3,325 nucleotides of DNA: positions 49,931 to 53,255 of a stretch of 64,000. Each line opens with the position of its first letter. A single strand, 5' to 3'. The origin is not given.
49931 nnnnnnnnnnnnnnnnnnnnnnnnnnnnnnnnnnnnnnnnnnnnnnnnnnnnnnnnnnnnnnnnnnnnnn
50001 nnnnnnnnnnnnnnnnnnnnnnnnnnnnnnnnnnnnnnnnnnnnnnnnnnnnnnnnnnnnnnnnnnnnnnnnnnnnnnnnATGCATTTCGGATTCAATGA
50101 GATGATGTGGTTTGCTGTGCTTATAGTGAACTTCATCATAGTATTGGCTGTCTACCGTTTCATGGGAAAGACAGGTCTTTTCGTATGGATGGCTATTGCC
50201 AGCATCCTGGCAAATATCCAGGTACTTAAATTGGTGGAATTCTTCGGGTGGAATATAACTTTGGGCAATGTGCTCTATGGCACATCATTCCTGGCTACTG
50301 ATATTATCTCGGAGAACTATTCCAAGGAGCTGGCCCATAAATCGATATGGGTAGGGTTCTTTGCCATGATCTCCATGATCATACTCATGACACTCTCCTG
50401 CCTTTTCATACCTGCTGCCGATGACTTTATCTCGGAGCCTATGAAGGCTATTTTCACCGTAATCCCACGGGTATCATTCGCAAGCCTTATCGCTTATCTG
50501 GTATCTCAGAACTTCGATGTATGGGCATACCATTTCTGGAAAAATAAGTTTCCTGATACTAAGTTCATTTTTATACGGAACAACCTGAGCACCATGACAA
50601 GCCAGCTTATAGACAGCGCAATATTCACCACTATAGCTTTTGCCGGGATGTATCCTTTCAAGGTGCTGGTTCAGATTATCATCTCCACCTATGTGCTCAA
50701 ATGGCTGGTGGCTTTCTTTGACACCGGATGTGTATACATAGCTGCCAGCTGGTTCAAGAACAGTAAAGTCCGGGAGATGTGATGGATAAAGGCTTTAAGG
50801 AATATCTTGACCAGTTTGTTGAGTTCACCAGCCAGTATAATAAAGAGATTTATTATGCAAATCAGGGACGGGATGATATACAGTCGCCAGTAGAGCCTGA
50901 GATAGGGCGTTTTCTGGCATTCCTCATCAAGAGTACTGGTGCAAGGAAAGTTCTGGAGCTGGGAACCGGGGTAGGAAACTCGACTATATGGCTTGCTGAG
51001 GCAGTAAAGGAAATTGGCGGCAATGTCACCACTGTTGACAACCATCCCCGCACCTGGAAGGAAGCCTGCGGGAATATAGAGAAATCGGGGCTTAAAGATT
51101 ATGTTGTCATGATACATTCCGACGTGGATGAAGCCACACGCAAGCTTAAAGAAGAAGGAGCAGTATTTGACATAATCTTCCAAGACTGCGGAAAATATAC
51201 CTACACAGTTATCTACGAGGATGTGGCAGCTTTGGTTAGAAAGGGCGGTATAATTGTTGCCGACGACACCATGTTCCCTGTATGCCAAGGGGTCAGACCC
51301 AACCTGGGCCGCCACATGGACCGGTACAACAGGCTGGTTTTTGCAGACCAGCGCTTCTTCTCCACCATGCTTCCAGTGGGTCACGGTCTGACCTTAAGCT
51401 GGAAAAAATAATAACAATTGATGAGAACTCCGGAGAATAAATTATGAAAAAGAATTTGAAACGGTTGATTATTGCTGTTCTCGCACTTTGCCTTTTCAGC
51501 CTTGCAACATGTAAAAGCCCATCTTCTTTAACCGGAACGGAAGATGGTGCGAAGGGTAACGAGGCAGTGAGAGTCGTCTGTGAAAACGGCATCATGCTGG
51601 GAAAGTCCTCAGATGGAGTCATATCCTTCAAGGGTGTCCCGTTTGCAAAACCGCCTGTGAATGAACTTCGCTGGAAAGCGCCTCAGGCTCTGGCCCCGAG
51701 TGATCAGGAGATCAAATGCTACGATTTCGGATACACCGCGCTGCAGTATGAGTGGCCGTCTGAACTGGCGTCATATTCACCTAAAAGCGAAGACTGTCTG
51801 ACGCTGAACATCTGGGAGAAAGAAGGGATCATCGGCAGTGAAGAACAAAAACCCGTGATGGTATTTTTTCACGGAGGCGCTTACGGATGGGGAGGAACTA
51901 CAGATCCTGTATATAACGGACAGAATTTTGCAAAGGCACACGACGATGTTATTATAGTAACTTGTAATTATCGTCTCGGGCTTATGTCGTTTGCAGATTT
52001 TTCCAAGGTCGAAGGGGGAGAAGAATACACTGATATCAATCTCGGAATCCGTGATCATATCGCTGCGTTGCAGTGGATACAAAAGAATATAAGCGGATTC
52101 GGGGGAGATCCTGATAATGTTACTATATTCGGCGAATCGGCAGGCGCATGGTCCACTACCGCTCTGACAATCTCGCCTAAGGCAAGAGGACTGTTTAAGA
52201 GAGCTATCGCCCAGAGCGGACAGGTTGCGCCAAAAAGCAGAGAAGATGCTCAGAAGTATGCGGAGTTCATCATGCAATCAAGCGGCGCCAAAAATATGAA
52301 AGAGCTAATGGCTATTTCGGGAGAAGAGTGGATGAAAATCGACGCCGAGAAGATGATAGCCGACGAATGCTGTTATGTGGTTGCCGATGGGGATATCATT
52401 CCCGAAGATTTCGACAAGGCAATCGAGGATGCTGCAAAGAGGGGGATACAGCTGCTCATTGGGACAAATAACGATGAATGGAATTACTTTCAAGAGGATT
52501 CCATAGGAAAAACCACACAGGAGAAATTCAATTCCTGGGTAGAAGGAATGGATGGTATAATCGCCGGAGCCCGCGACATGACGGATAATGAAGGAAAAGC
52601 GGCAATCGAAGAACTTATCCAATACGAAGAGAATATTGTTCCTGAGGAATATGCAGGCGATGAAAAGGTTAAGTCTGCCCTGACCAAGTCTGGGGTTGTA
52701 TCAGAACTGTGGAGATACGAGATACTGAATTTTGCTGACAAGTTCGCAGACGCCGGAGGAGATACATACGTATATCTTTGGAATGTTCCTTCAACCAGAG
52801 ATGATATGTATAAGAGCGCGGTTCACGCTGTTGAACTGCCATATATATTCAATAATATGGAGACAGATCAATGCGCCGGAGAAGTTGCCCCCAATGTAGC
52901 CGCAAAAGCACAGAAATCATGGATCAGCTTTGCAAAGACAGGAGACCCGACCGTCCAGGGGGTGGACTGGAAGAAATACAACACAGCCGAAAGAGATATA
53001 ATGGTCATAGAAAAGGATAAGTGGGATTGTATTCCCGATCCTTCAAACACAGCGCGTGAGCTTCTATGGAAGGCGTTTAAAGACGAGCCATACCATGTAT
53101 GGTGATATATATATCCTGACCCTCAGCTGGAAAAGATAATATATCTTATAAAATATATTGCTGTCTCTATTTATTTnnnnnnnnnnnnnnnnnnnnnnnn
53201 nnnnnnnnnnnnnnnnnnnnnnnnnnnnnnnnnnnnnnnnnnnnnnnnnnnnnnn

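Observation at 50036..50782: Probable preQ1-I riboswitch controlling a YhhQ-family queuosine-precursor transporter, with corrected start codon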

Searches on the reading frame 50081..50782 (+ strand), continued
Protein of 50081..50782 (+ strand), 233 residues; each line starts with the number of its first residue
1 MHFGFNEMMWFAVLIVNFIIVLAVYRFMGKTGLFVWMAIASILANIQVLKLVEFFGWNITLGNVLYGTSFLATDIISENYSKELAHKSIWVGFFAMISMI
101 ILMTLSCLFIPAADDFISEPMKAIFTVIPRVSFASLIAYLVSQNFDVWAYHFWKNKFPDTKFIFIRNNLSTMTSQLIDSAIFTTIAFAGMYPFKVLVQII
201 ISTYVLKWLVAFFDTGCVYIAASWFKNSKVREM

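Call 35: find_encoding_contigs(protein=P0043, flank=1000, max_places=3)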
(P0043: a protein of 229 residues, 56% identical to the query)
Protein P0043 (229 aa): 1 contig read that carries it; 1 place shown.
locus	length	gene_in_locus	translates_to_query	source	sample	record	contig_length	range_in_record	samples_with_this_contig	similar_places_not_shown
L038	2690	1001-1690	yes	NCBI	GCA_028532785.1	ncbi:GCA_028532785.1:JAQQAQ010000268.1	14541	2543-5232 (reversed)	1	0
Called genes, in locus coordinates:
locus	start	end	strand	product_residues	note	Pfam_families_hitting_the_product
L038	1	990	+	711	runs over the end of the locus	PF09371:Tex_N, PF22706:Tex_central_region, PF16921:Tex_YqgF, PF14635:HHH_7, PF12836:HHH_3, PF17674:HHH_9, PF00575:S1, PF23459:S1_RRP5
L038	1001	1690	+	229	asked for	PF02592:Vut_1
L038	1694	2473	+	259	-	-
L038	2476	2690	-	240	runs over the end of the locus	PF04452:Methyltrans_RNA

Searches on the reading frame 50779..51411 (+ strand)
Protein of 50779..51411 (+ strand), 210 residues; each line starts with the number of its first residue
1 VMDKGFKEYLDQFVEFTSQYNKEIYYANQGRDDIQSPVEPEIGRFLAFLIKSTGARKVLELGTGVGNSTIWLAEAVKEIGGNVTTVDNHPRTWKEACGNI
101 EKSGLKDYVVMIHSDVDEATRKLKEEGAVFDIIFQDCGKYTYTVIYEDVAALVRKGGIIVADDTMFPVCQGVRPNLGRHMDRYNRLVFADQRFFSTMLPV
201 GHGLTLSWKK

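Call 5: search_protein_families(library=pfam, proteins=[window:50779-51411:+])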
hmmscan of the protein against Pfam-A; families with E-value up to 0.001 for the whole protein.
window:50779-51411:+ (210 aa): 8 families
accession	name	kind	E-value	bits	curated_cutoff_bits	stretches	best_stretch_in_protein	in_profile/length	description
PF01596.23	Methyltransf_3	-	1.8e-25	89.9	22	1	37-209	27-203/204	O-methyltransferase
PF13578.12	Methyltransf_24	-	1.3e-15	58.6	26.3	1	59-164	1-105/105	Methyltransferase domain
PF13847.12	Methyltransf_31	-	1.4e-07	31.8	27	1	55-163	4-111/145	Methyltransferase domain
PF13649.12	Methyltransf_25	-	1.4e-06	29.3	27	1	58-157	1-97/97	Methyltransferase domain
PF01135.25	PCMT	-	2.9e-05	24.4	20.3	1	52-116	71-133/210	Protein-L-isoaspartate(D-aspartate) O-methyltransferase (PCMT)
PF05175.20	MTS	-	8.4e-05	22.7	23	1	45-121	22-95/170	Methyltransferase small domain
PF08704.16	GCD14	-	0.00014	22.1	26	1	55-139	41-123/247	tRNA methyltransferase complex GCD14 subunit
PF09445.16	Methyltransf_15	-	0.00021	21.3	22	1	56-135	2-77/165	RNA cap guanine-N2 methyltransferase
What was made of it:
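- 50782..51411 (+): Family-3 SAM-dependent O-methyltransferase. Its start overlaps the yhhQ stop (UGAUG), so it is probably co-regulated. Pfam Methyltransf_3 at 89.9 bits (call 5).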

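Call 6: search_protein_families(library=ncbifam, proteins=[window:50779-51411:+])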
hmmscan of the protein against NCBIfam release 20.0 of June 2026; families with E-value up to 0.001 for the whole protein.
window:50779-51411:+ (210 aa): 11 families
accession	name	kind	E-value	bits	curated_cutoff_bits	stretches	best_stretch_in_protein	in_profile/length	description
NF043040.1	corrin_prot_MT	hypoth_equivalog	3.2e-08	33.3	180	1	55-167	42-153/216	corrinoid protein-associated methyltransferase CpaM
NF001453.0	PRK00312.1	equivalog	1.7e-07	31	188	1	49-135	75-152/217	protein-L-isoaspartate(D-aspartate) O-methyltransferase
NF001556.0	PRK00377.1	equivalog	2.1e-07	30.9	238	1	56-164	42-146/198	cobalt-precorrin-6Y C(15)-methyltransferase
TIGR02469.1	CbiT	equivalog_domain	4.1e-07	30.3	78.3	1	56-162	21-121/124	precorrin-6Y C5,15-methyltransferase (decarboxylating) subunit CbiT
TIGR03534.1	RF_mod_PrmC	equivalog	1.2e-06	28.2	199.1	1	47-133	82-160/253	peptide chain release factor N(5)-glutamine methyltransferase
TIGR00479.1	rumA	equivalog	3.4e-05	22.9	183.55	1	53-136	292-370/432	23S rRNA (uracil(1939)-C(5))-methyltransferase RlmD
TIGR03533.1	L3_gln_methyl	equivalog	4.6e-05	22.9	229.7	1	36-120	103-185/284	50S ribosomal protein L3 N(5)-glutamine methyltransferase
TIGR00536.1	hemK_fam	subfamily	0.00011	21.4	115.5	1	46-123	106-181/286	HemK family protein methyltransferase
TIGR04188.1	methyltr_grsp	subfamily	0.00014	21.3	380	1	54-111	107-162/363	ATP-grasp peptide maturase system methyltransferase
NF010549.0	PRK13942.1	equivalog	0.00039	20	282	1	55-137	78-154/215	protein-L-isoaspartate O-methyltransferase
TIGR00080.1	pimt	equivalog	0.00081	19.3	159.05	0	53-117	76-138/216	protein-L-isoaspartate O-methyltransferase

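Call 52: search_solved_structures(query=window:50779-51408:+, max_evalue=0.00001)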
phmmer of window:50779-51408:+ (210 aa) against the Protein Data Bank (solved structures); distinct sequences matched with E-value up to 0.00001: 47.
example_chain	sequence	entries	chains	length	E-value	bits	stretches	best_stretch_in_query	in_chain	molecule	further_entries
8c9v_A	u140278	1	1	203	5.4e-23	84.6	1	31-207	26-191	O-methyltransferase, family 3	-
2gpy_A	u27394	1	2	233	2e-17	66.4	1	3-209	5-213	O-methyltransferase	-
5lhm_A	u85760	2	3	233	1.2e-16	63.9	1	38-209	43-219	Putative O-methyltransferase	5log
7cvu_A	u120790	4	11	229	2.9e-16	62.6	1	37-165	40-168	O-methyltransferase family 3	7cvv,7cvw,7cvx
4pca_A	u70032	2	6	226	8.6e-16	61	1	43-209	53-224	O-methyltransferase family protein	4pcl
4oa5_A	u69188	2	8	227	8.7e-16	61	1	43-209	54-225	O-methyltransferase family protein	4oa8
3tr6_A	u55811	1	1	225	1.1e-15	60.8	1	38-210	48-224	O-methyltransferase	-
3dul_A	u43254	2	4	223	1.6e-15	60.1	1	23-166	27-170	O-methyltransferase, putative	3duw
8k1f_A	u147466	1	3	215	1e-14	57.5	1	37-203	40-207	tRNA 5-hydroxyuridine methyltransferase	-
3cbg_A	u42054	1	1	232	1.3e-14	57.2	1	36-210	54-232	O-methyltransferase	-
3c3y_A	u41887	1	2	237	1.7e-14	56.8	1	20-206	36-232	O-methyltransferase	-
8xdu_A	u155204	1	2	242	4.5e-14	55.4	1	38-206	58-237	norbelladine O-methyltransferase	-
8xdv_A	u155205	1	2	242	4.6e-14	55.4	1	38-206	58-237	norbelladine O-methyltransferase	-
8xdo_A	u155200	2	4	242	4.8e-14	55.3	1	38-206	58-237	norbelladine O-methyltransferase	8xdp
8xds_A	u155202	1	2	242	4.9e-14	55.3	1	38-206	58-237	norbelladine O-methyltransferase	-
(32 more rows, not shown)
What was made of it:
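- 50782..51411 (+): PDB relatives are listed in call 52.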

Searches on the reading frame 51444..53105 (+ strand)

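Call 5: search_protein_families(library=pfam, proteins=[window:51444-53105:+])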
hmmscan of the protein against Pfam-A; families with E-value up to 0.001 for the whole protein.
window:51444-53105:+ (553 aa): 3 families
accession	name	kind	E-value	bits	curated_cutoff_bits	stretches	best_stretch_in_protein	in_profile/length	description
PF00135.34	COesterase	-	4.1e-88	297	27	1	46-526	7-500/515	Carboxylesterase family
PF07859.19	Abhydrolase_3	-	1.1e-07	32.3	25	1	202-263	49-108/210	alpha/beta hydrolase fold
PF20434.5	BD-FAE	-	9.8e-07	28.9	26.8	1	133-249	10-114/215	BD-FAE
